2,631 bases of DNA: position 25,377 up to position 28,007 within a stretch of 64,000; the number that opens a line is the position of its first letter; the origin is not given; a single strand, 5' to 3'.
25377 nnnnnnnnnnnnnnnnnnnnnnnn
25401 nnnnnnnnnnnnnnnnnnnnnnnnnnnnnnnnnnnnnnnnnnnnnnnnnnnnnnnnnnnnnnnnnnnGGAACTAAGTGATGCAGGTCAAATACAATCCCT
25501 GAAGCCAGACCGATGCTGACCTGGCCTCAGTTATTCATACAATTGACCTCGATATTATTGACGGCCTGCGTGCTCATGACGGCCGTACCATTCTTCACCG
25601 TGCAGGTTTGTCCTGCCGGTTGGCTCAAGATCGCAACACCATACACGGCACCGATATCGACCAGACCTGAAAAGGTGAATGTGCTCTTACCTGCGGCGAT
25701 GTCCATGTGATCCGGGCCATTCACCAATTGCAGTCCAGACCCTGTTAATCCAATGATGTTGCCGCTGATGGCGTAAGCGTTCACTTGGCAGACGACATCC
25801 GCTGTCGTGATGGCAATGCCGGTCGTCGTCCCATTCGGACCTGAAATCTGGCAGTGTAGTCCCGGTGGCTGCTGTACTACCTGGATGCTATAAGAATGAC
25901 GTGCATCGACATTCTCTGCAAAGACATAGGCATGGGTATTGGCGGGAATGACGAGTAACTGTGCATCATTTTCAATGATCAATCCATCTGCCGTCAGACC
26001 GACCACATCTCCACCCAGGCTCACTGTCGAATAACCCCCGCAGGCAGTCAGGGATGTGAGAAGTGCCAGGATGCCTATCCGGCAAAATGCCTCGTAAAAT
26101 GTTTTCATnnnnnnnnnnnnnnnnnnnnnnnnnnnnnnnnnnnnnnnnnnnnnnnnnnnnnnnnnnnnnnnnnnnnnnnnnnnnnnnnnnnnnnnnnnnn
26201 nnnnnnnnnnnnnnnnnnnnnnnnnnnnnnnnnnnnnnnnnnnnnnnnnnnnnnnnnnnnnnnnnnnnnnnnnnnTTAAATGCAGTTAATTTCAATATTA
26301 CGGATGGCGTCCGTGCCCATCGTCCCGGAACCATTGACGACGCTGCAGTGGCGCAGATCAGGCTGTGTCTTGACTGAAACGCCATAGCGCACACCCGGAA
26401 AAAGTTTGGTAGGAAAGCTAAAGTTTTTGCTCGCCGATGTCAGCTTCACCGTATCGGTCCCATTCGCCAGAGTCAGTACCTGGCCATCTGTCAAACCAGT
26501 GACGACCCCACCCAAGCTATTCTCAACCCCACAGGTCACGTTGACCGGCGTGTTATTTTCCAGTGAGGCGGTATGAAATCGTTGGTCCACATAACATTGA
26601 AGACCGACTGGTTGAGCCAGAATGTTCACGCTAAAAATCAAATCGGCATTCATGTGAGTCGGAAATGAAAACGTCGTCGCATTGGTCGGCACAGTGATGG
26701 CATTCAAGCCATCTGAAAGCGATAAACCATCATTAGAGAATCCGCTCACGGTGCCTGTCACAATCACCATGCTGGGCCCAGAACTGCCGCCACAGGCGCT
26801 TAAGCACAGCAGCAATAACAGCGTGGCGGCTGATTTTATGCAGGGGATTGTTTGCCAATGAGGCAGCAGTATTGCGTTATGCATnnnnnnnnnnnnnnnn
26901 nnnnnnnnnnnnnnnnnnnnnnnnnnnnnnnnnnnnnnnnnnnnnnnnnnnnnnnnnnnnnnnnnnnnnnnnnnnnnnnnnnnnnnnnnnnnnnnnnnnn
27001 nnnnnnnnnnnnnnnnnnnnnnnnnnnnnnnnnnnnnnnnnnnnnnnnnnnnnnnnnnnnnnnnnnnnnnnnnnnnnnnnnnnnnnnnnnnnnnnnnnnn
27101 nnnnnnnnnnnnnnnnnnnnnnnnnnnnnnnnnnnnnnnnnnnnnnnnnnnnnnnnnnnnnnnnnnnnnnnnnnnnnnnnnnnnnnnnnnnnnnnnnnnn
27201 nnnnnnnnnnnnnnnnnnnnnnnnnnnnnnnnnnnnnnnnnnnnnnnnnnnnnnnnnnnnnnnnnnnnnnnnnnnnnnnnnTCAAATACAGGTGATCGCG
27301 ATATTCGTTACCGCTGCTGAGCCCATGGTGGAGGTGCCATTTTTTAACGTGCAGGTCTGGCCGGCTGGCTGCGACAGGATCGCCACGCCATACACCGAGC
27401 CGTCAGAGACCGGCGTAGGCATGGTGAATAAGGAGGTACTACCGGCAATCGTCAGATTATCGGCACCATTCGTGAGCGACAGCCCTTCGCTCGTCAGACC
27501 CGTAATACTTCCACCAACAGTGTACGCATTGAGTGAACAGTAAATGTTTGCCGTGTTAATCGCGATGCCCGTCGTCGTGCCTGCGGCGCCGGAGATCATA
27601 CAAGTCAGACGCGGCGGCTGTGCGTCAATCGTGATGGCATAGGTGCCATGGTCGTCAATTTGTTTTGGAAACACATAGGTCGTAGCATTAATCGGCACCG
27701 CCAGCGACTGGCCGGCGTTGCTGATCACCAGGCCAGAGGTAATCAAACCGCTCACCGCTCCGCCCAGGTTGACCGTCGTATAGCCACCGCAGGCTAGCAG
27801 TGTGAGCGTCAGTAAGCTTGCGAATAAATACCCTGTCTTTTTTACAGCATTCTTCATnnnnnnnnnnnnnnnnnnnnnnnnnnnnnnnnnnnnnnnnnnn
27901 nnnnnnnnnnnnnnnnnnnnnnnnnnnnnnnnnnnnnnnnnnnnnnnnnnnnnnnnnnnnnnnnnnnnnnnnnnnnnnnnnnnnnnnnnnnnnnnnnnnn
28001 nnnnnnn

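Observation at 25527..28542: A duplicated two-gene lipoprotein module (D-C | tRNA-Leu | B-A) is built from eight copies of an uncharacterised Cys-bracketed domain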

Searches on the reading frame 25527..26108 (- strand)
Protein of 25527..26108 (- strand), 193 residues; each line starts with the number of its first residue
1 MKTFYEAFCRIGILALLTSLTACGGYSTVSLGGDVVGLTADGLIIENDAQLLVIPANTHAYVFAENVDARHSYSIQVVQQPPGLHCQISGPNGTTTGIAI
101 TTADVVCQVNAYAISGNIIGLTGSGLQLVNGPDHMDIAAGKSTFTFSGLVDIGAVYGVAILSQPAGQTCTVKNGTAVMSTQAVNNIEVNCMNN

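Call 3: search_protein_families(library=pfam, proteins=[window:25527-26108:-], max_evalue=10)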
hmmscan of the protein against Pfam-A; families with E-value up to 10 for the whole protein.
window:25527-26108:- (193 aa): 2 families
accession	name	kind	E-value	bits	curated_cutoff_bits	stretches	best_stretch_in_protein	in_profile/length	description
PF20342.3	DUF6637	-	0.072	13.7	27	1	96-142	26-72/103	Family of unknown function (DUF6637)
PF13627.12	LptM_cons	-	1.3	9.4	27.3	1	13-24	4-15/23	LPS-assembly lipoprotein LptM, conserved region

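Call 4: search_protein_families(library=ncbifam, proteins=[window:25527-26108:-], max_evalue=10)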
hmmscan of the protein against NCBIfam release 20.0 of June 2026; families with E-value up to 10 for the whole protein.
window:25527-26108:- (193 aa): 0 families

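Call 8: search_solved_structures(query=A1, max_evalue=10, show_alignments=2)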
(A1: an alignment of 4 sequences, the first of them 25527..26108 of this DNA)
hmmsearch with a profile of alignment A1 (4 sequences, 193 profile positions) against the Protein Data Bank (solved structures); distinct sequences matched with E-value up to 10: 6.
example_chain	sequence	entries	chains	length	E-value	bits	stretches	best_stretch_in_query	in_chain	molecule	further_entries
9fgn_B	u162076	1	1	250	0.096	15.5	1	91-183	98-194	Capsid protein VP2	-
9exi_B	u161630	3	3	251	0.096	15.5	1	91-183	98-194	Capsid protein VP2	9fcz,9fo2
3j2j_C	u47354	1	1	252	0.097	15.5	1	91-183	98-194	Protein VP2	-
1d4m_2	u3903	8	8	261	0.11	15.4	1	92-182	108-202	PROTEIN (COXSACKIEVIRUS A9) | Capsid protein VP2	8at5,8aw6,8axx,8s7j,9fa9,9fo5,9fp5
1oqv_A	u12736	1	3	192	0.16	14.8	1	15-82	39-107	toxin-coregulated pilus subunit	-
1rz0_A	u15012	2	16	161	0.42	13.4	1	27-86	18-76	phenol 2-hydroxylase component B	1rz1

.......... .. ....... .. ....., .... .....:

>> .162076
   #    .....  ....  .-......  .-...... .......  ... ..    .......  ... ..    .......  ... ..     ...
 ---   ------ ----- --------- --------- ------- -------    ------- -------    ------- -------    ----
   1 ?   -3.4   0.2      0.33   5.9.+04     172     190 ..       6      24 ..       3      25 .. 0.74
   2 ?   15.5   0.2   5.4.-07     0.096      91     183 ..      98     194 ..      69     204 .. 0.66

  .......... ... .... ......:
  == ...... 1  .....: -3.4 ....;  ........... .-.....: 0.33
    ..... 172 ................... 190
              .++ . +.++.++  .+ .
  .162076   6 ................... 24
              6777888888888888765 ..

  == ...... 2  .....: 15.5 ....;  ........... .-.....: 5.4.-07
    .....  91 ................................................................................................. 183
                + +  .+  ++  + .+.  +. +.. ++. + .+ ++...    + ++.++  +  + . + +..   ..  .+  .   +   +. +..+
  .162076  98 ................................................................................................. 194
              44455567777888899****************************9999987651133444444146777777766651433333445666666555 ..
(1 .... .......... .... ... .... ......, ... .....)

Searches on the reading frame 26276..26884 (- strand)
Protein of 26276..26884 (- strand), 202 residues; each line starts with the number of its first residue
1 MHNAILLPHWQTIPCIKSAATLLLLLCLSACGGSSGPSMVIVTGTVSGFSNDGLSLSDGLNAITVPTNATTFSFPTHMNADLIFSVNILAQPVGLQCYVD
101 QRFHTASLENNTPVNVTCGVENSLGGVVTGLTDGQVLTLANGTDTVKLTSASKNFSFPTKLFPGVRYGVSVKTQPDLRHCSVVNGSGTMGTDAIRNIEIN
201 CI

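Call 3: search_protein_families(library=pfam, proteins=[window:26276-26884:-], max_evalue=10)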
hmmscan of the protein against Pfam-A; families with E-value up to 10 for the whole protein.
window:26276-26884:- (202 aa): 0 families

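Call 4: search_protein_families(library=ncbifam, proteins=[window:26276-26884:-], max_evalue=10)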
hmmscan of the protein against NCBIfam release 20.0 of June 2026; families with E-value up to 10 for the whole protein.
window:26276-26884:- (202 aa): 3 families
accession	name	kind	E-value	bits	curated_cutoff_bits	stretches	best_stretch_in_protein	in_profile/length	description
NF058595.1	invert_tail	domain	0.084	13.2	37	1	17-48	58-89/113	lipo-invert putative C-terminal anchoring domain-containing protein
NF041655.1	MM0924_fam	subfamily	0.19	11.4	45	1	114-143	13-41/57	MM0924 family protein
NF047847.2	SS_mature_LptM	equivalog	0.33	11.1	27.7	1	16-32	7-21/31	LPS translocon maturation chaperone LptM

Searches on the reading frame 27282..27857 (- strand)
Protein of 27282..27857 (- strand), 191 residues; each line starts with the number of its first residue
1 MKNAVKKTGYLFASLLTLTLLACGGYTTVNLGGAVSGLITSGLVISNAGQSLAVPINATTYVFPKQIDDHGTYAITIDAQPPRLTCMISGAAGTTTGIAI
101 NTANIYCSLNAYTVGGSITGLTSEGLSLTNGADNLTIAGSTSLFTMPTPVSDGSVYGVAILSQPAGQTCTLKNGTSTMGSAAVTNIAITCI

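Call 3: search_protein_families(library=pfam, proteins=[window:27282-27857:-], max_evalue=10)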
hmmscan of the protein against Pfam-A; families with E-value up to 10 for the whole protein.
window:27282-27857:- (191 aa): 0 families

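Call 4: search_protein_families(library=ncbifam, proteins=[window:27282-27857:-], max_evalue=10)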
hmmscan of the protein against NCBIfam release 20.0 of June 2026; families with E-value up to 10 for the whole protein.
window:27282-27857:- (191 aa): 0 families

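Call 86: find_related_loci(query=window:27282-27857:-, collection=genome_contigs, flank=2000)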
Query window:27282-27857:- (191 aa) in genome_contigs; peptide patterns used: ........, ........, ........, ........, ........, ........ (x = any residue, [..] = any of these).
160 stretches matched a pattern; 17 encode a relative of the query (tblastn E <= 1e-3); 17 distinct loci.
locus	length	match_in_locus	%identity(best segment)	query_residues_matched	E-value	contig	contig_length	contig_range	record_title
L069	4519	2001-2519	42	29-190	5e-27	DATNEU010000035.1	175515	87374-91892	MAG TPA_asm: Steroidobacteraceae bacterium isolate SMAG_U11276 k141_1430965, whole genome shotgun sequence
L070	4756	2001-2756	41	21-190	2e-24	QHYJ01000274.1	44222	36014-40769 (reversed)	MAG: Acidobacteria bacterium isolate gp2 AA91 14_0903_13_30cm_scaffold_4257439_curated, whole genome shotgun sequence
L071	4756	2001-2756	36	28-190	2e-24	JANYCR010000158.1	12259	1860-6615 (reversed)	MAG: Leptospiraceae bacterium isolate 336R_metabinner_194_sub 336R_k141_2286831, whole genome shotgun sequence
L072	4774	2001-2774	37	8-190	4e-24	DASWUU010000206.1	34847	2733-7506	MAG TPA_asm: Steroidobacteraceae bacterium isolate SMAG_U3611 k141_113342, whole genome shotgun sequence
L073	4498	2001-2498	36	26-190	2e-21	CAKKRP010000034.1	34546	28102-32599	Gammaproteobacteria bacterium isolate Hainich-H32-bin001-1 genome assembly, contig: H32-bin001_1_Hain_H32_02um_R1_532_le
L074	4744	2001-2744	40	21-191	3e-21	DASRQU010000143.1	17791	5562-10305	MAG TPA_asm: Candidatus Acidiferrales bacterium isolate SMAG_U4315 k141_369478, whole genome shotgun sequence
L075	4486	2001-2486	34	31-190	3e-21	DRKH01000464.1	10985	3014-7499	MAG TPA_asm: Desulfobulbus sp. isolate HyVt-436 HyVt-436_k145_76390, whole genome shotgun sequence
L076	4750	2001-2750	39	24-190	5e-21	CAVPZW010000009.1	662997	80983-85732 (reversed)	MAG: uncultured Acidobacteriota bacterium isolate MFD03726.bin.1.208 genome assembly, contig: contig_74971, whole genome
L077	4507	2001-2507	39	60-190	3e-20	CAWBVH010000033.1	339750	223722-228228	MAG: Candidatus Acidoferrales bacterium isolate MFD03975.bin.2.171 genome assembly, contig: contig_32461, whole genome s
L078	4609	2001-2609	35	28-191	3e-20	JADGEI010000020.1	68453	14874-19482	MAG: Alcanivoracaceae bacterium isolate BB32 NODE_359_length_68453_cov_7.184627, whole genome shotgun sequence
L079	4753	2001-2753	36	31-190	9e-18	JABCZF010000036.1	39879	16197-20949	MAG: Acidobacteria bacterium isolate Inc-BW-C-12-M_MAG15 Ga0210394_10001360, whole genome shotgun sequence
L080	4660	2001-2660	34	37-190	1e-15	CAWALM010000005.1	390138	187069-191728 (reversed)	MAG: uncultured Gammaproteobacteria bacterium isolate MFD02248.bin.2.119 genome assembly, contig: contig_31905, whole ge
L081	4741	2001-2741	34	38-190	2e-13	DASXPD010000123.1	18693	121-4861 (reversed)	MAG TPA_asm: Candidatus Acidoferrum sp. isolate SMAG_U5399 k141_1518957, whole genome shotgun sequence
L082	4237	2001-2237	44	112-191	2e-13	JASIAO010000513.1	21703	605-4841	MAG: Acidobacteriaceae bacterium isolate JOPF337 JOPF_N141_contig_153619, whole genome shotgun sequence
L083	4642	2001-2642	36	61-190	5e-9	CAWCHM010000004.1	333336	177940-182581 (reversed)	MAG: uncultured Acidobacteriota bacterium isolate MFD09368.bin.2.160 genome assembly, contig: contig_16299, whole genome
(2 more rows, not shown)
